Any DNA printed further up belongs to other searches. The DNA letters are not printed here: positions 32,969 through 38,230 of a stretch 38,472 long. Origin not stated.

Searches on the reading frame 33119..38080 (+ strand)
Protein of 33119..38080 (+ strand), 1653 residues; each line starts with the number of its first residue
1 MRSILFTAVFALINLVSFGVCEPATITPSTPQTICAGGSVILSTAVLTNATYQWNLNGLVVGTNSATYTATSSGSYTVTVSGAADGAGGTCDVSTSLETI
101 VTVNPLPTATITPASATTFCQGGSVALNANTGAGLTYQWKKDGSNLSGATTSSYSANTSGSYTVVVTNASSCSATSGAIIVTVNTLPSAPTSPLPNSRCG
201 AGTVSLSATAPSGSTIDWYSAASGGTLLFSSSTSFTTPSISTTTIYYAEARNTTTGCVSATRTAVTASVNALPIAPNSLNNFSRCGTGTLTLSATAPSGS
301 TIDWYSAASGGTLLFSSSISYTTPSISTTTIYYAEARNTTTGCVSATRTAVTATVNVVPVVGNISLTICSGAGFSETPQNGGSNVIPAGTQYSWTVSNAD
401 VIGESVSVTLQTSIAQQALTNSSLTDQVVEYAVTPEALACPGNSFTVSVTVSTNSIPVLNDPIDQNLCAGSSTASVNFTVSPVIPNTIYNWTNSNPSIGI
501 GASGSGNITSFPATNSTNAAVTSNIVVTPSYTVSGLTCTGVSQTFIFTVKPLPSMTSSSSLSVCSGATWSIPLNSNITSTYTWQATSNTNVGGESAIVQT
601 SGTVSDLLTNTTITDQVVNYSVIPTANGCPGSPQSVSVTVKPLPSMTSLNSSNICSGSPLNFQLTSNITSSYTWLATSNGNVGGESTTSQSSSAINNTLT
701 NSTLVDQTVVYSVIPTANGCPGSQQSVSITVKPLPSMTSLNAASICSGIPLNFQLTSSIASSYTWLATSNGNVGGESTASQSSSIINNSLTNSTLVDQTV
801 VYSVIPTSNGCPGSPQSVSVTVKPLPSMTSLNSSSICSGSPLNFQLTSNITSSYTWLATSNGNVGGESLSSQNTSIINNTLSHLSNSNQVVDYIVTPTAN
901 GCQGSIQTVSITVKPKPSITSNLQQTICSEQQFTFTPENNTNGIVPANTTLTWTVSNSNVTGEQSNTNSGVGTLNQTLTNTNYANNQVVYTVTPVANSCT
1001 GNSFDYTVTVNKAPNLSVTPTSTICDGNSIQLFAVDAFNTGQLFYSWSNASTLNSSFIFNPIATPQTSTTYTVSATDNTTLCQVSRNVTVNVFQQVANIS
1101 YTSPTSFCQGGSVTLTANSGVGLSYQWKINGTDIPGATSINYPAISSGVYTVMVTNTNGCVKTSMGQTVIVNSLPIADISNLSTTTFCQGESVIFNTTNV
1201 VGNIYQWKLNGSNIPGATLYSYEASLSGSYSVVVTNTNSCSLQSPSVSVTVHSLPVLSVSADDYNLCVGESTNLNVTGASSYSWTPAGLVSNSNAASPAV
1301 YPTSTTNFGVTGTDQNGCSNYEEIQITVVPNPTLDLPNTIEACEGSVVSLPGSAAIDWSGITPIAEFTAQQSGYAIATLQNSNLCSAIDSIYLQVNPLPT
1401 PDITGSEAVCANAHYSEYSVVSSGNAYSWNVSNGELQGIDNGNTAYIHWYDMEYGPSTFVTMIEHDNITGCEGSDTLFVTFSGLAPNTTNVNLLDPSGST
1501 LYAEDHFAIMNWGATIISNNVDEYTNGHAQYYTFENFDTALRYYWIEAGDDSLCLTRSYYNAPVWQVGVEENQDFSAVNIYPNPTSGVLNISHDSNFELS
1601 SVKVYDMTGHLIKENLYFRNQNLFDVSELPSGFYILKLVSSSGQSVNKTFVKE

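Call 69: search_protein_families(library=pfam, proteins=[window:33119-38080:+], max_evalue=0.001)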
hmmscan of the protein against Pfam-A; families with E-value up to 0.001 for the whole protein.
window:33119-38080:+ (1653 aa): 4 families
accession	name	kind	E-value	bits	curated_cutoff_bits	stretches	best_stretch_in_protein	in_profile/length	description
PF19406.5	PKD_5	-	2.2e-82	271.5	25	6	744-826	2-88/88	PKD-like domain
PF19081.6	Ig_7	-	9.4e-55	183.3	27.3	3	187-270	1-83/84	Ig-like domain CHU_C associated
PF18962.6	Por_Secre_tail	-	8.1e-16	58.5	27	1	1580-1650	1-74/75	Secretion system C-terminal sorting domain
PF16820.11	PKD_3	-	1.3e-05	25.4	26.3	0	48-80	31-64/68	PKD-like domain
